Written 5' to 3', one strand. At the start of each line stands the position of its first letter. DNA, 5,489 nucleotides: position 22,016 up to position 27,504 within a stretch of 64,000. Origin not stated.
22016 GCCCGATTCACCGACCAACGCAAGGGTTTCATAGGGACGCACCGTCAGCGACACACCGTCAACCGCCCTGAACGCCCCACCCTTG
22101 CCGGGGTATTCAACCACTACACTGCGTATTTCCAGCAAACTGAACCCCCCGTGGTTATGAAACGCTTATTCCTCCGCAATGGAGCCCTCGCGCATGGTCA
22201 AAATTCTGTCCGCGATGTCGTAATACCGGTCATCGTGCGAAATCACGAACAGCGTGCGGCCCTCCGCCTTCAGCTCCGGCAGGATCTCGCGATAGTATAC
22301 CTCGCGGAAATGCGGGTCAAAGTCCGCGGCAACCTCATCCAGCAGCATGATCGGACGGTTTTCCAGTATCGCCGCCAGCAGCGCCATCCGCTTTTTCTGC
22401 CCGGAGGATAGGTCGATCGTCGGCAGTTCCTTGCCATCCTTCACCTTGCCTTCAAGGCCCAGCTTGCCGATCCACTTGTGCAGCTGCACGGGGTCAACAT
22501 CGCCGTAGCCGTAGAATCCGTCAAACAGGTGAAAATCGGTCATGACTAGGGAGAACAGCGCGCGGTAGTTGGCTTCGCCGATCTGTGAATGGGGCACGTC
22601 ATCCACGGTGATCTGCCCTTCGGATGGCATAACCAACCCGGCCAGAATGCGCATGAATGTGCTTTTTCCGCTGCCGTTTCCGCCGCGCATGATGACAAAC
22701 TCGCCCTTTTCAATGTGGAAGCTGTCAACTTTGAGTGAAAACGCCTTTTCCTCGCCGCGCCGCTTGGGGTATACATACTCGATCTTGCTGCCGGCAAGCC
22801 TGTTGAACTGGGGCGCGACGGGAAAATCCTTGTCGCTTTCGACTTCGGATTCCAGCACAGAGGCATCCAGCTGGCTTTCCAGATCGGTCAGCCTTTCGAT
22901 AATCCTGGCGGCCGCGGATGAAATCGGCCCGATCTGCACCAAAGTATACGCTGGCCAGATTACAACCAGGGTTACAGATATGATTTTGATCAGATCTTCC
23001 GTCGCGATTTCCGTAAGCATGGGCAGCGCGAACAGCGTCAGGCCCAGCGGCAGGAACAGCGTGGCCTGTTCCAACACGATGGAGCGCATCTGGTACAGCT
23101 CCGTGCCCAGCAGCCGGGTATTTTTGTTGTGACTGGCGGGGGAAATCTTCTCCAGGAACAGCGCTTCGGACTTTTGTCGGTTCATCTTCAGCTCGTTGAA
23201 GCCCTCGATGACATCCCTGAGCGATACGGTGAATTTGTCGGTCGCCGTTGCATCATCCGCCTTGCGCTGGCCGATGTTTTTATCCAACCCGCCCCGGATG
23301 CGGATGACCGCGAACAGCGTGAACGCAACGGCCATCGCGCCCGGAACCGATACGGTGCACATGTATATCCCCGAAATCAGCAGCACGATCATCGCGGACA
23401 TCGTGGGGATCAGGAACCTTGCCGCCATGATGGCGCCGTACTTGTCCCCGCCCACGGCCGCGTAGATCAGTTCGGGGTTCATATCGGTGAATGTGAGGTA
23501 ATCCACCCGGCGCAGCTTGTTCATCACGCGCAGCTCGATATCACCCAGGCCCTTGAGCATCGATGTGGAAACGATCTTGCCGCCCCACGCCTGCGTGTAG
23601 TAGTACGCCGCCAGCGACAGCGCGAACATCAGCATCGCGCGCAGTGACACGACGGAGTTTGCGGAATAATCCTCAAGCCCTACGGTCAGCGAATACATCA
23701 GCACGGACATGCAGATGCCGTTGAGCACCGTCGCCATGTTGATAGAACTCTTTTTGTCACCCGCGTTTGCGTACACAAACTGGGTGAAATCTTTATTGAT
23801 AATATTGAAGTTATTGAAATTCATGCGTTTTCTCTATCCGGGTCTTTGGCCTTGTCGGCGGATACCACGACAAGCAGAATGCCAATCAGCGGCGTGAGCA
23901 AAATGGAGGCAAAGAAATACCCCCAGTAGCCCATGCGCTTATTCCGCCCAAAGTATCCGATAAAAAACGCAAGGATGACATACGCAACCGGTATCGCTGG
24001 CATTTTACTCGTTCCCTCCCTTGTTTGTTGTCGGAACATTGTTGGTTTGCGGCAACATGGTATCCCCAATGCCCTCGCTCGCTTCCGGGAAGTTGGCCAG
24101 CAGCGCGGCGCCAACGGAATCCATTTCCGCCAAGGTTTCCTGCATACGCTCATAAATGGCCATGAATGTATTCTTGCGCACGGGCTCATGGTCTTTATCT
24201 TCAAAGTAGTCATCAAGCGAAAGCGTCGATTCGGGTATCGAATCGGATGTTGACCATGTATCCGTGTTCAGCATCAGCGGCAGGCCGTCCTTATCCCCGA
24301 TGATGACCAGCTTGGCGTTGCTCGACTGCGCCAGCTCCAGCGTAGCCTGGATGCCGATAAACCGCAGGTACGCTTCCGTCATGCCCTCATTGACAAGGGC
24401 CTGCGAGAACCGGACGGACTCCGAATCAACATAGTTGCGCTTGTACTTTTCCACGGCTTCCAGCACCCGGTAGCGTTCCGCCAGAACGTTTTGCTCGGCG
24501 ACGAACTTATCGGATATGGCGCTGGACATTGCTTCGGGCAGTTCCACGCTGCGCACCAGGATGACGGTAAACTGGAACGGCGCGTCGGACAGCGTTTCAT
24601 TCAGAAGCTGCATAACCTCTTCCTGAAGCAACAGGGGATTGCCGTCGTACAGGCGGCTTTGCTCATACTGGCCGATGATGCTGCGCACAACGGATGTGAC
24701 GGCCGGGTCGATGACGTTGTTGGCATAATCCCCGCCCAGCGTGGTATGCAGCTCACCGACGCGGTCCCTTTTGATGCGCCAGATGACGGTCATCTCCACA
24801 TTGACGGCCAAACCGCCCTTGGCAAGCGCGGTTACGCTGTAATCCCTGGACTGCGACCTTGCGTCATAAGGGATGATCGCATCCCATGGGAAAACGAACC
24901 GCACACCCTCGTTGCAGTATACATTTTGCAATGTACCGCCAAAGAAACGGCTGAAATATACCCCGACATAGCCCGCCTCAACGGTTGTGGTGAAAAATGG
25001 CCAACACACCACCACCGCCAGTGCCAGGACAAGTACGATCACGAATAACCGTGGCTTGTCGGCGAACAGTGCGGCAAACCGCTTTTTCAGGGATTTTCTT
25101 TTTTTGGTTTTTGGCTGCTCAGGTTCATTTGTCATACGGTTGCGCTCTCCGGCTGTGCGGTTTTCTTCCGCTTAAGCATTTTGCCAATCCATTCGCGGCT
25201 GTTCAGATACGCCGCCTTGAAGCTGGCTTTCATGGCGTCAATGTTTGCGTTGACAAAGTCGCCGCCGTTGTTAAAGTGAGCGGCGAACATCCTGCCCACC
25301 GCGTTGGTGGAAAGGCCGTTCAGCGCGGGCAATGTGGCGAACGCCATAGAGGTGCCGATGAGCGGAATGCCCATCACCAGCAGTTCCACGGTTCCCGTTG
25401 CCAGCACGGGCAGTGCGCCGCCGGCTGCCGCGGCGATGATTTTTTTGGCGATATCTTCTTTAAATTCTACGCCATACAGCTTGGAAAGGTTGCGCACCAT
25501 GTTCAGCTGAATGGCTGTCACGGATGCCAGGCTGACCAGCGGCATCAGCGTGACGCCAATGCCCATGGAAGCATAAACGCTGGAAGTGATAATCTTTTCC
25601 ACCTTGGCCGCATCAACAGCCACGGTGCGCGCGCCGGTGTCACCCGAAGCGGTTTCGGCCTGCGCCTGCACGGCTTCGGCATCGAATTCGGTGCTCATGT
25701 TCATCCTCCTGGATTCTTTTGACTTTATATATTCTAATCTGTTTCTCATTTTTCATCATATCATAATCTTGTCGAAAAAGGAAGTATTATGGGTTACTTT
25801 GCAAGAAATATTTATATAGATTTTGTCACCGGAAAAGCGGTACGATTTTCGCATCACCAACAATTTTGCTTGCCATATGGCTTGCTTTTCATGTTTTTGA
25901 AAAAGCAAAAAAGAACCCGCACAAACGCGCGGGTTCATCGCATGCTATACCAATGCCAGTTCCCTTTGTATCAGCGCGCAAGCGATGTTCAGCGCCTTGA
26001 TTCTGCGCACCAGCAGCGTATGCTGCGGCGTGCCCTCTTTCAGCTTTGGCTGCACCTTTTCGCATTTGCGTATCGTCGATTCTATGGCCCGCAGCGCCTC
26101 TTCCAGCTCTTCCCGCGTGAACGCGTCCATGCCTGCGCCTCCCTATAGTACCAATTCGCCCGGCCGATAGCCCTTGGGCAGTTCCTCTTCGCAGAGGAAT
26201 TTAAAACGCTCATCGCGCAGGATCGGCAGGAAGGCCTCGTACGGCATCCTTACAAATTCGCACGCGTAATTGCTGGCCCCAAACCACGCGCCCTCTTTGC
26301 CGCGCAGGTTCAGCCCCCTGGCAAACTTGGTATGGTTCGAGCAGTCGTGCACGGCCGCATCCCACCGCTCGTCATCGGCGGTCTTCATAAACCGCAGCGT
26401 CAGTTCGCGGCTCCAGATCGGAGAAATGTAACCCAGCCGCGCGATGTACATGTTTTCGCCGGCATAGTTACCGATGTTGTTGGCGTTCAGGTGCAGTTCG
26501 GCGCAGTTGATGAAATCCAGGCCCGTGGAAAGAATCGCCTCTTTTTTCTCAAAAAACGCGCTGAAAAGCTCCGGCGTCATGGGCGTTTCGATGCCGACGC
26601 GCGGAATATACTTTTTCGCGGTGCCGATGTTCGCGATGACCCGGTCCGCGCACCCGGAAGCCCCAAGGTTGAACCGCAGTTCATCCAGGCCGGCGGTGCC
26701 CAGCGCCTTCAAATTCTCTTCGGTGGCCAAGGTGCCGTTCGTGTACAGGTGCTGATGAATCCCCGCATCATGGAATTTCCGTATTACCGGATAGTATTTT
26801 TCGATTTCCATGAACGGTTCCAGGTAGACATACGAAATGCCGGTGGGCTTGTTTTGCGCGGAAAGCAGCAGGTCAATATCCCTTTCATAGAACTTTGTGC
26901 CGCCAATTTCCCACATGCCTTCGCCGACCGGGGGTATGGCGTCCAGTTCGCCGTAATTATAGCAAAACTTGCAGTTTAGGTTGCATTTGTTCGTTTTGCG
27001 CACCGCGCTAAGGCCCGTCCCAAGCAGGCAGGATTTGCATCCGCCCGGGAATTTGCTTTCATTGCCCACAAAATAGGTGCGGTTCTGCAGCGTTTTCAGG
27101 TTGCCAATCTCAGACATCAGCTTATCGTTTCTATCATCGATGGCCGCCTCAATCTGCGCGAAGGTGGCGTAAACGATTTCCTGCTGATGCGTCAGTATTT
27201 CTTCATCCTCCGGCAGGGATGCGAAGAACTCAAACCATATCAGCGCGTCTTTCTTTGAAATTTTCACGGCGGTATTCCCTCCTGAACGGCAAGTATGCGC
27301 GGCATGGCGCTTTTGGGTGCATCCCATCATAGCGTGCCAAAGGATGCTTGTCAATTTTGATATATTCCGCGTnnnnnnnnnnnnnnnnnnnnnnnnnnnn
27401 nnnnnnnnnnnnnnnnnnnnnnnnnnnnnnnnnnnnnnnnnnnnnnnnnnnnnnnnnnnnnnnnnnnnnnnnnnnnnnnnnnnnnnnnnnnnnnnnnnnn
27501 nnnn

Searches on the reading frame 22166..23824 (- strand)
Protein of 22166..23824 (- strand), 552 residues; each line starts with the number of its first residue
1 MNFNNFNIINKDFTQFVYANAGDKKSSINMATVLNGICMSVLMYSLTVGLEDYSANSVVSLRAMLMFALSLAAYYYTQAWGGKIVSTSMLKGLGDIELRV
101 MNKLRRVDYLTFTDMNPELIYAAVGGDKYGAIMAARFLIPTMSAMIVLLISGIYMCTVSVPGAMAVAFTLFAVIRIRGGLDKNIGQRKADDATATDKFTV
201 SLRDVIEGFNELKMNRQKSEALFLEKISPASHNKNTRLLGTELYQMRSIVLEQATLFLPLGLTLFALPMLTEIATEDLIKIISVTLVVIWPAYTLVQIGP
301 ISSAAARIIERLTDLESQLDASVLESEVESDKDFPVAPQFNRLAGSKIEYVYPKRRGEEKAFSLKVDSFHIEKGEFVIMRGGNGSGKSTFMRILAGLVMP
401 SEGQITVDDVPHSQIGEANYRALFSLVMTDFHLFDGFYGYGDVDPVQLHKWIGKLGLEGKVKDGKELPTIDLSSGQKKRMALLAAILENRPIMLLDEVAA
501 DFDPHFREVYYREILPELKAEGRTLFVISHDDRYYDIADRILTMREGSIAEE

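Call 74: search_protein_families(library=pfam, proteins=[window:22166-23824:-], max_evalue=0.00001)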
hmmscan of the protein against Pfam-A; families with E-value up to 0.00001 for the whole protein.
window:22166-23824:- (552 aa): 3 families
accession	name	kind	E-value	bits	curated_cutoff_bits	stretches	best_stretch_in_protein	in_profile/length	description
PF00005.33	ABC_tran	-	1.3e-23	84.5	25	1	366-498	3-135/137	ABC transporter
PF13304.12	AAA_21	-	4.7e-10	40.5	27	0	461-532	227-300/304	AAA domain, putative AbiEii toxin, Type IV TA system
PF02463.25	SMC_N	-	2.1e-06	27.8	40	0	472-545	137-212/220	RecF/RecN/SMC N terminal domain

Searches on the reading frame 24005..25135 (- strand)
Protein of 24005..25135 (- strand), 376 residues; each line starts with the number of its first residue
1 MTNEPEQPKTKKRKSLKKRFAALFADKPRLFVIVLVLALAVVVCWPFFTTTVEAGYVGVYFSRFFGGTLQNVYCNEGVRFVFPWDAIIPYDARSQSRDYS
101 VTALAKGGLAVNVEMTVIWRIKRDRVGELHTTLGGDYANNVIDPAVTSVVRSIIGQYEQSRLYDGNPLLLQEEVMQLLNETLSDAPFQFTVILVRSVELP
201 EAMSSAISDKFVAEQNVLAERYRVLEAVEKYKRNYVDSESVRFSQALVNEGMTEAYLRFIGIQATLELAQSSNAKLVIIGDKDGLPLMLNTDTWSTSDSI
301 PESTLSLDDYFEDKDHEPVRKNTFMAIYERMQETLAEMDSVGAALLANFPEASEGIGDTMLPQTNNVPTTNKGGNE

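Call 83: search_protein_families(library=pfam, proteins=[window:24005-25135:-], max_evalue=0.0001)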
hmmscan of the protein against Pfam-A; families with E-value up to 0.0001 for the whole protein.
window:24005-25135:- (376 aa): 1 family
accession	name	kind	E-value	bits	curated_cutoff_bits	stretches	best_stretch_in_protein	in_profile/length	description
PF01145.31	Band_7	-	2.8e-28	99.6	23.6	1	51-220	2-168/176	SPFH domain / Band 7 family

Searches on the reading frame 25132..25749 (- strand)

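Call 83: search_protein_families(library=pfam, proteins=[window:25132-25749:-], max_evalue=0.0001)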
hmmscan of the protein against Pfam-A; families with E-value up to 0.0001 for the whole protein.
window:25132-25749:- (205 aa): 1 family
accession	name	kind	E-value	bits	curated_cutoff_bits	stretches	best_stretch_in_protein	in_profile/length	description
PF05128.17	DUF697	-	2e-07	31.3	27.7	1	55-181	28-157/162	Domain of unknown function (DUF697)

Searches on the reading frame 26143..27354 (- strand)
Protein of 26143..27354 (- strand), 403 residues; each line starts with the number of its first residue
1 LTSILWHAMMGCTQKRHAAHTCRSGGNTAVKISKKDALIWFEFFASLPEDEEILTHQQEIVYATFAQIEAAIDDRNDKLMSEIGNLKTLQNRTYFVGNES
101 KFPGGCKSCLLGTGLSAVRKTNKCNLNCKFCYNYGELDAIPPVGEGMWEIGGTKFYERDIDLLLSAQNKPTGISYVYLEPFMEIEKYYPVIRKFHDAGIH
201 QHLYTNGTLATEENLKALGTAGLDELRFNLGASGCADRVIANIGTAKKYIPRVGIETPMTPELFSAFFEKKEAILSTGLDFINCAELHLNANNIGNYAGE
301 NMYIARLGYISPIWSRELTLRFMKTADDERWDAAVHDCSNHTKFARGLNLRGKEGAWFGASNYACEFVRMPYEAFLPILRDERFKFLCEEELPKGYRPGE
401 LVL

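Call 83: search_protein_families(library=pfam, proteins=[window:26143-27354:-], max_evalue=0.0001)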
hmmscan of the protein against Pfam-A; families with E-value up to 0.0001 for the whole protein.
window:26143-27354:- (403 aa): 1 family
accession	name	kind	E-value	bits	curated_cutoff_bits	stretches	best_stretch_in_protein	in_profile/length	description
PF04055.27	Radical_SAM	-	3.1e-09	37.7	29.5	1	120-230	3-109/166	Radical SAM superfamily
